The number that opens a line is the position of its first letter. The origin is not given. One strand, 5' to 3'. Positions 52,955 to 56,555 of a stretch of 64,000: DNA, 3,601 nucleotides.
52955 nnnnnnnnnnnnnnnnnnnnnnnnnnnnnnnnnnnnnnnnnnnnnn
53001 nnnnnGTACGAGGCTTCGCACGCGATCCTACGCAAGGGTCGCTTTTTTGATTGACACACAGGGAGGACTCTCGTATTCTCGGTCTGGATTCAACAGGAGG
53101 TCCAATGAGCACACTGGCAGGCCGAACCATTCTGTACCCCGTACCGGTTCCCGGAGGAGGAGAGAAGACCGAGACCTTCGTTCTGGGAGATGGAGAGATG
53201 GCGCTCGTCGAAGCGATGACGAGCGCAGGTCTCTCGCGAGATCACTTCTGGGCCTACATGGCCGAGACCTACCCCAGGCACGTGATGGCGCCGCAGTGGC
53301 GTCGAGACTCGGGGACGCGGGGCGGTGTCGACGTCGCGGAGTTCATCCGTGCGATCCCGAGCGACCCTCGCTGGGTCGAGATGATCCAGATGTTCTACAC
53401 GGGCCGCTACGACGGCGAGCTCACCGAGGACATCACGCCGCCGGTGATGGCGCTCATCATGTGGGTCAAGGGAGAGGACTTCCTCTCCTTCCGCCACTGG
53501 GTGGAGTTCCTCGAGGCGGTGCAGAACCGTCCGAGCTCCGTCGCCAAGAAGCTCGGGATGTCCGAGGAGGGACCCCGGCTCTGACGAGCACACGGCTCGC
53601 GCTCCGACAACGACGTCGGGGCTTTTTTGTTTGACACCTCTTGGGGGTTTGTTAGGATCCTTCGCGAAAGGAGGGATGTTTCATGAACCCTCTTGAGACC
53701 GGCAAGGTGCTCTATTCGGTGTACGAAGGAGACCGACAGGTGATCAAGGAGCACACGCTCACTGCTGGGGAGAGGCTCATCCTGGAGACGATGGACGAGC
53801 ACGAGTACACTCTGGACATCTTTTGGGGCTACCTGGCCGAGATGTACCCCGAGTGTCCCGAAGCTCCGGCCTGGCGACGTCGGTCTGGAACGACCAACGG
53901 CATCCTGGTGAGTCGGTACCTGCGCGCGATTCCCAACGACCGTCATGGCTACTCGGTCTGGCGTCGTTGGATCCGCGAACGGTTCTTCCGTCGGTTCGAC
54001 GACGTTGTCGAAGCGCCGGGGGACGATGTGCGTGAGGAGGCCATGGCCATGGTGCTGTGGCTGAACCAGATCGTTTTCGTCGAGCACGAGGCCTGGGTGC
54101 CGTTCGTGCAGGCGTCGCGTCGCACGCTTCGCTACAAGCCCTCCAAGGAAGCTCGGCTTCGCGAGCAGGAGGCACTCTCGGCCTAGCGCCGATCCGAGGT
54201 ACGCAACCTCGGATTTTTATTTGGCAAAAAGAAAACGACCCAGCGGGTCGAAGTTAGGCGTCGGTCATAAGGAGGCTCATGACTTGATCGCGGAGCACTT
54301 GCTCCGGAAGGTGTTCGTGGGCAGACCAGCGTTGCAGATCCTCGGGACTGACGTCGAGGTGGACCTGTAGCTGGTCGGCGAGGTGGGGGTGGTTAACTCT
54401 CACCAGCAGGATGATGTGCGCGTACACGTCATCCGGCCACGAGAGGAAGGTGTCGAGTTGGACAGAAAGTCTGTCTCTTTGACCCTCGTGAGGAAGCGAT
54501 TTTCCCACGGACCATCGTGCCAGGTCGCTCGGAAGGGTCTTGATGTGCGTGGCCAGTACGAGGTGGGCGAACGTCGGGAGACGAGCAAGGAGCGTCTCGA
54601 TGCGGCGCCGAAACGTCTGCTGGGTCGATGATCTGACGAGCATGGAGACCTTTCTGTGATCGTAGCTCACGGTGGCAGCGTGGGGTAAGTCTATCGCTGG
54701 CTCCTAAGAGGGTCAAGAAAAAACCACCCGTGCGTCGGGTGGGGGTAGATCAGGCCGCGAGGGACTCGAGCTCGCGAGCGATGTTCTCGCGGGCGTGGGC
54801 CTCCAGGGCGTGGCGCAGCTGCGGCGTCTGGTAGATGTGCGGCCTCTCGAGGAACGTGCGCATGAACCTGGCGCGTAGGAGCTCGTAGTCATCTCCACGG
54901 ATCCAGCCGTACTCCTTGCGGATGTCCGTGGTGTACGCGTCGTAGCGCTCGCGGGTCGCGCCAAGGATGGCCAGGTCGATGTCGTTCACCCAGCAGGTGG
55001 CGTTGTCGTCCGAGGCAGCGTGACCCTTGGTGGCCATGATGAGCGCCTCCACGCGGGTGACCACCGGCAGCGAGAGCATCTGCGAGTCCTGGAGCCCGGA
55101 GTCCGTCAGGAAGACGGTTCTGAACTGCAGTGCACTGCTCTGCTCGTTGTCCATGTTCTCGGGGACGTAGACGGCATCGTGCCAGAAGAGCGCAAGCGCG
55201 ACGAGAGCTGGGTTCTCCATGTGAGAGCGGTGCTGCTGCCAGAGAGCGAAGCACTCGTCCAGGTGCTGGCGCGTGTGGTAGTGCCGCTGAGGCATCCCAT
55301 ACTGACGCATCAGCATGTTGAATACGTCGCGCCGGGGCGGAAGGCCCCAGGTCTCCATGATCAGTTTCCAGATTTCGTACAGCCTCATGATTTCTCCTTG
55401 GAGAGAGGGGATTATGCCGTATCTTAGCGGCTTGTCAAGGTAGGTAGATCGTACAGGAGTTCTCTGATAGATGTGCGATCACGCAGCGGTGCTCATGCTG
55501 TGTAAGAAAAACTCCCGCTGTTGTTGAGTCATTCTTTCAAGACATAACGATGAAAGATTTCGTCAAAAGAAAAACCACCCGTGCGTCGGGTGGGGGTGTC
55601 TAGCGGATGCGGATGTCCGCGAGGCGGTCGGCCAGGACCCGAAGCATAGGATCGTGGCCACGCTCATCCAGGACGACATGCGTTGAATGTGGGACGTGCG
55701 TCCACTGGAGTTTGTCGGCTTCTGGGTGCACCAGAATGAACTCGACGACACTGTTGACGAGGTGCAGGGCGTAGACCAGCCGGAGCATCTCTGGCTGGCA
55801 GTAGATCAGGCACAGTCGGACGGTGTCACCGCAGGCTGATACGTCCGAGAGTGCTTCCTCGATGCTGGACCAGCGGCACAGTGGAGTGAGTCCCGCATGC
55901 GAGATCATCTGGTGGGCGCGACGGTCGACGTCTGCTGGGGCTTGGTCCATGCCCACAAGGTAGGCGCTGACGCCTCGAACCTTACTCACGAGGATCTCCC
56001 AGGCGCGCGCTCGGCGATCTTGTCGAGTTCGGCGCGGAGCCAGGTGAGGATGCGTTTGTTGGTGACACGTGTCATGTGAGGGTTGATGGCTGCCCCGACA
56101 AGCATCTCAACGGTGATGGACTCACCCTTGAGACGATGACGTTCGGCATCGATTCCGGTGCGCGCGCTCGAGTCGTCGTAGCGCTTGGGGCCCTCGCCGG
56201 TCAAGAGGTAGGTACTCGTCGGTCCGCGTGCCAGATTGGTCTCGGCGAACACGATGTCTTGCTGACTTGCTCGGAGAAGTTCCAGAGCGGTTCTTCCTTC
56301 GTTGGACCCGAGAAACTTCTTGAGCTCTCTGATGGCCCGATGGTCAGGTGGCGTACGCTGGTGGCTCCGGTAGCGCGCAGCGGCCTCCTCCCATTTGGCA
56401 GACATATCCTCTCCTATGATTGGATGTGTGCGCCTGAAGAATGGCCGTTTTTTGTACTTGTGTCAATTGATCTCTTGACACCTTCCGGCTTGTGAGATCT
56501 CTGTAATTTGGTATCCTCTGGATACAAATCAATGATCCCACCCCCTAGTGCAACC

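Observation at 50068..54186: NAD-centred module: TrmB regulator, PncC-like/NadD-like fusion, Nudix hydrolase and two tandem paralogs of unknown family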

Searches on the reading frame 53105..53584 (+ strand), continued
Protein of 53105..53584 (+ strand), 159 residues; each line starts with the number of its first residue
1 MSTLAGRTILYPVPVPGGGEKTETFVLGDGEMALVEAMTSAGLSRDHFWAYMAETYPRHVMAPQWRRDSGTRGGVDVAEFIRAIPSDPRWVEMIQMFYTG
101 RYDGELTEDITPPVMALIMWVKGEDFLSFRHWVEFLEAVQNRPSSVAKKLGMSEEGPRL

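Call 97: fold_search(model_id=the predicted structure, library=viral)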
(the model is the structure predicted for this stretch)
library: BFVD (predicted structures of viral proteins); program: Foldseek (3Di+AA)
matches with E <= 10: 557; with E <= 0.001: 0
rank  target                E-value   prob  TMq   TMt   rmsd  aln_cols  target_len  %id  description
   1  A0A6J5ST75            2.7e-01  0.08  0.14  0.13  15.7       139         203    8  Uncharacterized protein [uncultured Caudovirales phage]
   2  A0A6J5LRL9            2.9e-01  0.11  0.18  0.10  20.9       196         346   11  Uncharacterized protein [uncultured Caudovirales phage]
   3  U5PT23                3.0e-01  0.12  0.17  0.10  16.8       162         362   14  Uncharacterized protein [Bacillus phage CampHawk]
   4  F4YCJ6                3.6e-01  0.14  0.20  0.18  21.1       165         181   14  (no name in the UniProt tables at hand)
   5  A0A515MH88            3.6e-01  0.14  0.21  0.14  20.2       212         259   10  Tail assembly chaperone [Rhodococcus phage Sleepyhead]
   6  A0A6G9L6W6            4.0e-01  0.14  0.23  0.09  29.9       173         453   10  YqaJ-domain containing exonuclease [Bacillus phage vB_BcM_Sam46]
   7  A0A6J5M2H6            4.0e-01  0.07  0.15  0.16  17.3       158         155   14  Uncharacterized protein [uncultured Caudovirales phage]
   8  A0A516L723            4.2e-01  0.08  0.16  0.13  24.3       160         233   14  (no name in the UniProt tables at hand)
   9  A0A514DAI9            4.4e-01  0.09  0.18  0.11  14.0       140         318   16  (no name in the UniProt tables at hand)
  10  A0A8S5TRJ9            4.9e-01  0.08  0.15  0.11  17.2       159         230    9  Uncharacterized protein [Siphoviridae sp. ct1SN28]
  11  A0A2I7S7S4            5.2e-01  0.11  0.18  0.12  15.5       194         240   12  (no name in the UniProt tables at hand)
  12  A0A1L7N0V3            5.5e-01  0.13  0.17  0.22  15.5       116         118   15  Uncharacterized protein [Ralstonia phage RP12]
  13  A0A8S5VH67            5.8e-01  0.12  0.24  0.17  21.4       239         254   10  Uncharacterized protein [Myoviridae sp. ctkfK18]
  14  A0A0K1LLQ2            5.8e-01  0.06  0.14  0.10  17.3       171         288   13  Uncharacterized protein [Caulobacter phage Sansa]
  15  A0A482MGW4            6.1e-01  0.15  0.20  0.20  13.9       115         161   15  Uncharacterized protein [Serratia phage Serbin]
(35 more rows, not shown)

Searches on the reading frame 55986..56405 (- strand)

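Call 3: search_protein_families(library=pfam, proteins=[window:55986-56405:-], max_evalue=0.01)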
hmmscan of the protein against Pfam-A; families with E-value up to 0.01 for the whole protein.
window:55986-56405:- (139 aa): 0 families

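Call 29: search_protein_families(library=ncbifam, proteins=[window:55986-56405:-], max_evalue=0.1)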
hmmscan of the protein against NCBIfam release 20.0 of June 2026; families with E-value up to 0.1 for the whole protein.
window:55986-56405:- (139 aa): 1 family
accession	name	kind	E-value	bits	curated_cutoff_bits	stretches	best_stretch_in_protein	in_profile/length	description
NF040488.1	SCO5389_fam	equivalog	0.086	12.9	75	0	3-42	43-82/130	SCO5389 family protein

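Call 45: search_protein_families(library=padloc, proteins=[window:55986-56405:-], max_evalue=0.01)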
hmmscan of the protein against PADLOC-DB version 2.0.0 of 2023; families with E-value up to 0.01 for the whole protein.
window:55986-56405:- (139 aa): 0 families

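Call 91: search_protein_families(library=phrogs, proteins=[window:55986-56405:-], max_evalue=0.01)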
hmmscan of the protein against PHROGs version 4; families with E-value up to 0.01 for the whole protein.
window:55986-56405:- (139 aa): 0 families
